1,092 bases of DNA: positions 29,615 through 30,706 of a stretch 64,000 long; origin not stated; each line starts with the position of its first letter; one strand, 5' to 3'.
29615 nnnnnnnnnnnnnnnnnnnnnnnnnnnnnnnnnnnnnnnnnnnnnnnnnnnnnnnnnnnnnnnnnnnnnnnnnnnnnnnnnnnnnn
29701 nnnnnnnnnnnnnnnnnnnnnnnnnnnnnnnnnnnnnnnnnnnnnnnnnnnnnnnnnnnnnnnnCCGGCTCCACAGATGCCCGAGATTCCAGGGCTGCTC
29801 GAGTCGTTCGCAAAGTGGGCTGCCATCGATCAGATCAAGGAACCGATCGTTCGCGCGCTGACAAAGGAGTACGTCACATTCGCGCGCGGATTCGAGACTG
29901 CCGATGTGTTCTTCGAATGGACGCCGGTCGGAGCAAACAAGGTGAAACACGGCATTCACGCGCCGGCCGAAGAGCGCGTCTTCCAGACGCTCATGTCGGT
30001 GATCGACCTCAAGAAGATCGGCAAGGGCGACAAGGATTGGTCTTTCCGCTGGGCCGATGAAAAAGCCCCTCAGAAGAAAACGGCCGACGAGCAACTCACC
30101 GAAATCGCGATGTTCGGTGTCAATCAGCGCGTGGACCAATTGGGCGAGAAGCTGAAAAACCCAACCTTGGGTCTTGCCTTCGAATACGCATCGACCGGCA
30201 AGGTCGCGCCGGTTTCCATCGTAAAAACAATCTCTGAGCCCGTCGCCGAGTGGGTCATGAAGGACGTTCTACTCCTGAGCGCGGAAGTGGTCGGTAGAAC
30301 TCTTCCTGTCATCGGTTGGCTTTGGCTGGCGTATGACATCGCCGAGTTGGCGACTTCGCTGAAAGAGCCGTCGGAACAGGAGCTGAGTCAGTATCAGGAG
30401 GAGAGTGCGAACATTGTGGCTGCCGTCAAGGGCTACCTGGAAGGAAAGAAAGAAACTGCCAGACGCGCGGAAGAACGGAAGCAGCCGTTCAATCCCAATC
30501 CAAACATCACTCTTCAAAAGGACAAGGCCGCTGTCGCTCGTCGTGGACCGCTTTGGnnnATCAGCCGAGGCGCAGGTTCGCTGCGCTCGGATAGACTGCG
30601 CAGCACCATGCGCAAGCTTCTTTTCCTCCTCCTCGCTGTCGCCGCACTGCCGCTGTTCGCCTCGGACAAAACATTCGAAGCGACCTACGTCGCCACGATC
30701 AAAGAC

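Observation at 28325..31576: Divergent module: Cys-domain wHTH regulator, then DUF4157 (HExxH) effector-like protein, then secreted transglutaminase-like cysteine protease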

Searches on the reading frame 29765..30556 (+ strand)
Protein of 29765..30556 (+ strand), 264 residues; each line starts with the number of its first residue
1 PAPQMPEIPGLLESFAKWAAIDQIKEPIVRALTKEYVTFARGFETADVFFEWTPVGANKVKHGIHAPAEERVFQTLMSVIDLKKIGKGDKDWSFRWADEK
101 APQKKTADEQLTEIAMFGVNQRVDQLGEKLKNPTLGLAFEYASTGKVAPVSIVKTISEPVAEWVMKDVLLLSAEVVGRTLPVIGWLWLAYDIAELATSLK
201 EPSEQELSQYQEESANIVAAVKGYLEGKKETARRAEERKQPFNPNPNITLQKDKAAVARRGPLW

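Call 27: find_related_loci(query=A2, collection=genome_contigs, flank=10000)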
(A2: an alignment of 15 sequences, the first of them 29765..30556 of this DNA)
Query A2 (264 aa) in genome_contigs; peptide patterns used: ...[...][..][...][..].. (x = any residue, [..] = any of these).
7 stretches matched a pattern, but none encodes a relative of the query by tblastn (E <= 1e-3).

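Call 29: predict_structure(alignment_id=A2)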
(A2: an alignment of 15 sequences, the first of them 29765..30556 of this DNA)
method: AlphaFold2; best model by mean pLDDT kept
length: 264 residues; sequences in the alignment: 15
mean_pLDDT: 52.7   pTM: 0.38
mean pLDDT of the five models: 52.7, 50.0, 46.6, 44.6, 43.4
residues with pLDDT >= 90: 0; 70-90: 39; 50-70: 76; < 50: 149
segments of 3 or more residues with pLDDT < 50: 1-5, 9-11, 45-47, 49-59, 99-110, 117-191, 193-196, 198-206, 243-245, 247-264
pLDDT, mean of each block of 10 residues (from residue 1): 45 53 70 73 50 46 62 76 65 60 44 49 39 41 39 43 42 39 45 48 48 69 71 65 47 43 42
secondary structure, 60 per line:
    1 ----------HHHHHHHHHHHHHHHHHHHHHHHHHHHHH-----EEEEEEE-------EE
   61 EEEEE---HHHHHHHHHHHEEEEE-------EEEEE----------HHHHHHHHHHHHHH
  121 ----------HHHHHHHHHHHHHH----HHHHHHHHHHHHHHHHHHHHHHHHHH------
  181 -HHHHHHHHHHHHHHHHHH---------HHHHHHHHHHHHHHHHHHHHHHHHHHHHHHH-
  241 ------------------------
elements in order: H11-39 E45-51 E59-65 H69-79 E80-84 E92-96 H107-120 H131-144 H149-174 H182-199 H209-239

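Call 36: search_protein_representatives(protein=window:29765-30556:+)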
Query: 264 residues. Proteins with E-value up to 0.001 (for the whole library): 42; up to 1e-10: 26; up to 1e-30: 11. The best 42 are listed.
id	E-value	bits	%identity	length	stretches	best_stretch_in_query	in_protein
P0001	2.3e-170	580.8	100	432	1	1-264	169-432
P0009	1.7e-97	342.1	68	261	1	5-254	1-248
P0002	4.9e-71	255.4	55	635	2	138-258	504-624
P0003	7.0e-66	238.5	52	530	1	2-247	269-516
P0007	8.1e-65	235.0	53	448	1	11-234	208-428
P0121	1.2e-54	201.6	44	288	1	1-243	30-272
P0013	2.1e-51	191.0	48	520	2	137-258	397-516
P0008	1.9e-50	187.8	45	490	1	3-260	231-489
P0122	1.2e-42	162.3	41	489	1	12-257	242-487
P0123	4.7e-33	130.9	40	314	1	7-249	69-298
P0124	5.8e-31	124.0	39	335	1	10-257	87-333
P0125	1.3e-30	122.9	41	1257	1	13-249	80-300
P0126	2.5e-26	108.8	39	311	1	16-235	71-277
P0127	3.9e-21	91.8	38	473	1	13-244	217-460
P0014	5.8e-21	91.3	38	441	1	10-241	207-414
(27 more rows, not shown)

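Call 59: predict_structure(alignment_id=A5)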
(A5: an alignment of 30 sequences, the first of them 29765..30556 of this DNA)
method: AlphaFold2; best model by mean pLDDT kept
length: 264 residues; sequences in the alignment: 30
mean_pLDDT: 69.9   pTM: 0.53
mean pLDDT of the five models: 69.9, 66.2, 64.0, 63.6, 62.9
residues with pLDDT >= 90: 74; 70-90: 73; 50-70: 53; < 50: 64
segments of 3 or more residues with pLDDT < 50: 132-185, 201-203
pLDDT, mean of each block of 10 residues (from residue 1): 73 86 94 97 92 81 94 95 86 77 56 56 51 44 35 28 35 39 53 57 65 91 94 93 73 73 70
secondary structure, 60 per line:
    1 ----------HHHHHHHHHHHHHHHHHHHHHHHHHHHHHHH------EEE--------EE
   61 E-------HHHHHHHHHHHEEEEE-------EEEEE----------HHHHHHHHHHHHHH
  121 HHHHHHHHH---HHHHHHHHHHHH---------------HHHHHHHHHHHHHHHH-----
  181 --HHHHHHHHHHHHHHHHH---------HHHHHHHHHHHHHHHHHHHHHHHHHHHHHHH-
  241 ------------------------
elements in order: H11-41 E48-50 E59-61 H69-79 E80-84 E92-96 H107-129 H133-144 H160-175 H183-199 H209-239

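Call 65: find_encoding_contigs(protein=P0125, flank=10000, max_places=2)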
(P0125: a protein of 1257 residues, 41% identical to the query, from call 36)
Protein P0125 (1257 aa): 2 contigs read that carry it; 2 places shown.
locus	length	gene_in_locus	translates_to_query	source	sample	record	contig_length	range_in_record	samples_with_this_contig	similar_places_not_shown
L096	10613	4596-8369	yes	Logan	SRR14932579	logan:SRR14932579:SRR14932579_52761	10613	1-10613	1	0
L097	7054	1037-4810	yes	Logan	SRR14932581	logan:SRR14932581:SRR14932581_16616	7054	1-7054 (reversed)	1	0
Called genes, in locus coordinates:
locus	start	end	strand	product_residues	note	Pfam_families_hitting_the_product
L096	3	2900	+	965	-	?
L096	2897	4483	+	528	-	PF19268:CIS_TMP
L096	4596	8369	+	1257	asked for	PF13699:eCIS_core, PF00182:Glyco_hydro_19 (weak)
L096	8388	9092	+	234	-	-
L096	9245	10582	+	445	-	PF00004:AAA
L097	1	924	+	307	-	?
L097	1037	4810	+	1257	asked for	PF13699:eCIS_core, PF00182:Glyco_hydro_19 (weak)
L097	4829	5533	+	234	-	-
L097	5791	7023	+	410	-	PF00004:AAA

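Call 70: fold_search(model_id=the predicted structure, library=pdb)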
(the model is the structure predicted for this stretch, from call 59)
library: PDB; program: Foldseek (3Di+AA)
matches with E <= 10: 23; with E <= 0.001: 0
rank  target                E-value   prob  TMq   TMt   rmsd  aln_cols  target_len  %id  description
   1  7z44                  1.4e+00  0.05  0.11  0.06  48.3       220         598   13  Portal of bacteriophage SU10 (released 2022-08-10)
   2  1fxk_C                1.7e+00  0.08  0.10  0.18  18.9       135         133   12  CRYSTAL STRUCTURE OF ARCHAEAL PREFOLDIN (GIMC). (released 2000-12-06)
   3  2zdi_C                2.8e+00  0.05  0.12  0.19  16.5       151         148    9  Crystal structure of Prefoldin from Pyrococcus horikoshii OT3 (released 2008-02-05)
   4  9r62_K                3.6e+00  0.02  0.12  0.06  33.0       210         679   14  CPS co-polymerase Wzc_C1 (released 2026-03-04)
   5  4uzz_A                5.3e+00  0.04  0.09  0.21  23.8       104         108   14  Crystal structure of the TtIFT52-46 complex (released 2014-11-05)
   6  5e1z                  5.3e+00  0.01  0.10  0.15  27.2       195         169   15  Crystal structure of the organohalide sensing RdhR-CbdbA1625 transcriptional regulator in the 2,4-dichlorophenol bound f (released 2016-10-05)
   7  3e2e_A                5.6e+00  0.06  0.10  0.04   7.4        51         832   18  Crystal Structure of an Intermediate Complex of T7 RNAP and 7nt of RNA (released 2008-11-04)
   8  3e3j_B                5.6e+00  0.06  0.10  0.04   7.5        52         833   17  Crystal Structure of an Intermediate Complex of T7 RNAP and 8nt of RNA (released 2008-11-04)
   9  8dh5_I                5.6e+00  0.06  0.09  0.04   8.2        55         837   18  T7 RNA polymerase elongation complex with unnatural base dPa-ATP mismatch (released 2023-02-01)
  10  6zqg_DF               7.2e+00  0.02  0.11  0.13   7.6        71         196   14  Cryo-EM structure of the 90S pre-ribosome from Saccharomyces cerevisiae, state Dis-C (released 2020-09-23)
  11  8dh3_E                7.7e+00  0.04  0.09  0.04   7.4        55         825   18  T7 RNA polymerase elongation complex with unnatural base dPa (released 2023-02-01)
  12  8dh4_E                7.7e+00  0.03  0.09  0.04   7.5        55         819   18  T7 RNA polymerase elongation complex with unnatural base dPa-DsTP pair (released 2023-02-01)
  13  9lqu_A                8.2e+00  0.02  0.09  0.09  14.9       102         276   10  Cryo-EM structure of the JN241-9-bound state 1a of APLNR homodimer (released 2026-02-04)
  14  8azw_K                8.7e+00  0.02  0.09  0.19  13.9        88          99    4  Cryo-EM structure of the plant 60S subunit (released 2023-06-07)
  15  9r64_I                8.7e+00  0.02  0.15  0.08  33.2       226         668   12  CPS secretion pathway Wza-Wzc_C1 (Conf 0) (released 2026-03-04)
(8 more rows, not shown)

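Call 71: search_protein_families(library=pfam, alignment_id=A5, max_evalue=0.01)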
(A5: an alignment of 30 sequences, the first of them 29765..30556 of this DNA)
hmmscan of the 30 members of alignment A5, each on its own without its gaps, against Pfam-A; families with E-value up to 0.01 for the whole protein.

A. member 1, window:29765-30556:+ (264 aa): 0 families

B. families by the number of members that match (of 30 scanned): 0 families

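Call 72: search_protein_families(library=ncbifam, alignment_id=A5, max_evalue=0.05)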
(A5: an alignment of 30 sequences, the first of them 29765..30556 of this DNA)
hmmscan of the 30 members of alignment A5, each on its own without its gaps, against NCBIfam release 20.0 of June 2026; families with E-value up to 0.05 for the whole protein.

A. member 1, window:29765-30556:+ (264 aa): 1 family
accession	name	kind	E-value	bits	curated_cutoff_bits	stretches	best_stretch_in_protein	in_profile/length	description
NF045926.1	STM2901_fam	subfamily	0.0013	18.7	110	1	173-197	102-126/140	STM2901 family protein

B. families by the number of members that match (of 30 scanned): 5 families
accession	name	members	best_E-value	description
NF045926.1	STM2901_fam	4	0.0013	STM2901 family protein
NF006238.0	PRK08375.1-4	1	0.0011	putative monovalent cation/H+ antiporter subunit D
NF045895.1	tail_region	1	0.031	putative phage tail protein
TIGR01268.1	Phe4hydrox_tetr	1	0.033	phenylalanine 4-monooxygenase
NF052618.1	slr1658_cyano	1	0.048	slr1658 family protein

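Call 79: find_related_loci(query=A2, collection=metagenome_contigs, flank=10000)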
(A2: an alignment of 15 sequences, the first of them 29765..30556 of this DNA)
Query A2 (264 aa) in metagenome_contigs; peptide patterns used: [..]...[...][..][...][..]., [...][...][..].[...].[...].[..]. (x = any residue, [..] = any of these).
172 stretches matched a pattern; 4 encode a relative of the query (tblastn E <= 1e-3); 4 distinct loci.
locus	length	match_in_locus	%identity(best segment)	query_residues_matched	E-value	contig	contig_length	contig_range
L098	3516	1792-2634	44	4-254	1e-69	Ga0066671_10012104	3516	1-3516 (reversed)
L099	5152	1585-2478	41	7-260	2e-63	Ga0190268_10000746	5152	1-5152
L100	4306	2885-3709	40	4-248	2e-52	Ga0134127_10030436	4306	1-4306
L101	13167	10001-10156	36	168-223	1e-6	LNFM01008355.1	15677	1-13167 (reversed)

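Call 82: search_protein_families(library=pfam, proteins=[L101:6362-13165:+, L101:980-2203:+, L101:3193-3801:+, L101:4899-5714:+, L101:5684-6358:+, L098:1-858:+, L098:2742-3398:-], max_evalue=0.001)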
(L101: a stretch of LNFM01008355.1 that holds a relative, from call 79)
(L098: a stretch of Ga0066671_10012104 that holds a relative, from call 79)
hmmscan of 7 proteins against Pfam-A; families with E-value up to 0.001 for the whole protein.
L101:6362-13165:+ (2268 aa): 1 family
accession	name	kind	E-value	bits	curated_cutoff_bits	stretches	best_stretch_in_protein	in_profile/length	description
PF10145.14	PhageMin_Tail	-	3.1e-24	86.4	33.2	1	789-956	3-172/201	Phage-related minor tail protein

L101:980-2203:+ (408 aa): 0 families

L101:3193-3801:+ (203 aa): 1 family
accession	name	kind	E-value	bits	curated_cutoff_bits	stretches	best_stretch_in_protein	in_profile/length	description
PF05521.18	Phage_HCP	-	0.0007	20.6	25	0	110-184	11-88/106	Phage head completion protein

L101:4899-5714:+ (272 aa): 0 families

L101:5684-6358:+ (225 aa): 0 families

L098:1-858:+ (286 aa): 0 families

L098:2742-3398:- (219 aa): 3 families
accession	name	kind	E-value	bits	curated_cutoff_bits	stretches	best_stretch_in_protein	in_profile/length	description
PF13539.11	Peptidase_M15_4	-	4.3e-13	50.1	25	1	130-199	4-70/70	D-alanyl-D-alanine carboxypeptidase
PF02557.22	VanY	-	3.4e-07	30.5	25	1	83-155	8-86/132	D-alanyl-D-alanine carboxypeptidase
PF01471.23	PG_binding_1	-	6.8e-06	26.6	23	0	17-53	4-40/57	Putative peptidoglycan binding domain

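Call 86: search_protein_families(library=phrogs, alignment_id=A5, max_evalue=0.01)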
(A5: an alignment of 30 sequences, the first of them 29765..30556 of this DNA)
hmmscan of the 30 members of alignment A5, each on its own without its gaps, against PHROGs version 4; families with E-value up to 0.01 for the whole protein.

A. member 1, window:29765-30556:+ (264 aa): 0 families

B. families by the number of members that match (of 30 scanned): 1 family
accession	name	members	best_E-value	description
phrog_9850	-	1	0.0052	-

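Call 88: fold_search(model_id=the predicted structure, library=viral)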
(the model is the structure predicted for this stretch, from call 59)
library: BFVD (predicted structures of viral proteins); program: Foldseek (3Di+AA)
matches with E <= 10: 89; with E <= 0.001: 0
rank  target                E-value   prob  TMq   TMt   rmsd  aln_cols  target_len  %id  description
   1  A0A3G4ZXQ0            7.4e-01  0.04  0.11  0.04  30.5       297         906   13  Hsp70 protein [Faunusvirus sp.]
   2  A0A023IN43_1          8.4e-01  0.02  0.08  0.03  34.4       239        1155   16  Genome polyprotein [limnipivirus C1]
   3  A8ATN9                9.0e-01  0.08  0.12  0.15  17.3       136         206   10  (no name in the UniProt tables at hand)
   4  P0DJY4                9.0e-01  0.06  0.13  0.17  21.4       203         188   11  Probable tail assembly protein FS-gp41 [Escherichia phage Mu]
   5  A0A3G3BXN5            1.1e+00  0.07  0.09  0.18  16.1        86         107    7  (no name in the UniProt tables at hand)
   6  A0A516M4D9            1.4e+00  0.06  0.13  0.19  15.2       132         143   10  (no name in the UniProt tables at hand)
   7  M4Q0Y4                1.5e+00  0.03  0.10  0.13  22.8       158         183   10  (no name in the UniProt tables at hand)
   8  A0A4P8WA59            1.5e+00  0.03  0.12  0.09  29.1       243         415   12  (no name in the UniProt tables at hand)
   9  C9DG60                1.6e+00  0.04  0.11  0.11  23.6       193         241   12  Uncharacterized protein [Delftia phage PhiW-14]
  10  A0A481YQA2            1.9e+00  0.04  0.11  0.16  21.2       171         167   13  Uncharacterized protein [Pithovirus LCDPAC01]
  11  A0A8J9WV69            2.2e+00  0.05  0.11  0.02  25.0       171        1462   13  Hypothetical protein protein [Cryphonectria carpinicola fusagravirus 1]
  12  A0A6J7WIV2            2.2e+00  0.04  0.11  0.19  12.3       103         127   10  Phge_HK97_gp10, phage protein, HK97 gp10 family [uncultured Caudovirales phage]
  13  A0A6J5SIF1            2.3e+00  0.04  0.16  0.10  34.0       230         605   11  Uncharacterized protein [uncultured Caudovirales phage]
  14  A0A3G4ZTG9            2.5e+00  0.04  0.12  0.13  20.4       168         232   11  Uncharacterized protein [Edafosvirus sp.]
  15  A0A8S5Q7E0            2.6e+00  0.15  0.14  0.16   9.3        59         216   17  Uncharacterized protein [Siphoviridae sp. ctf8W5]
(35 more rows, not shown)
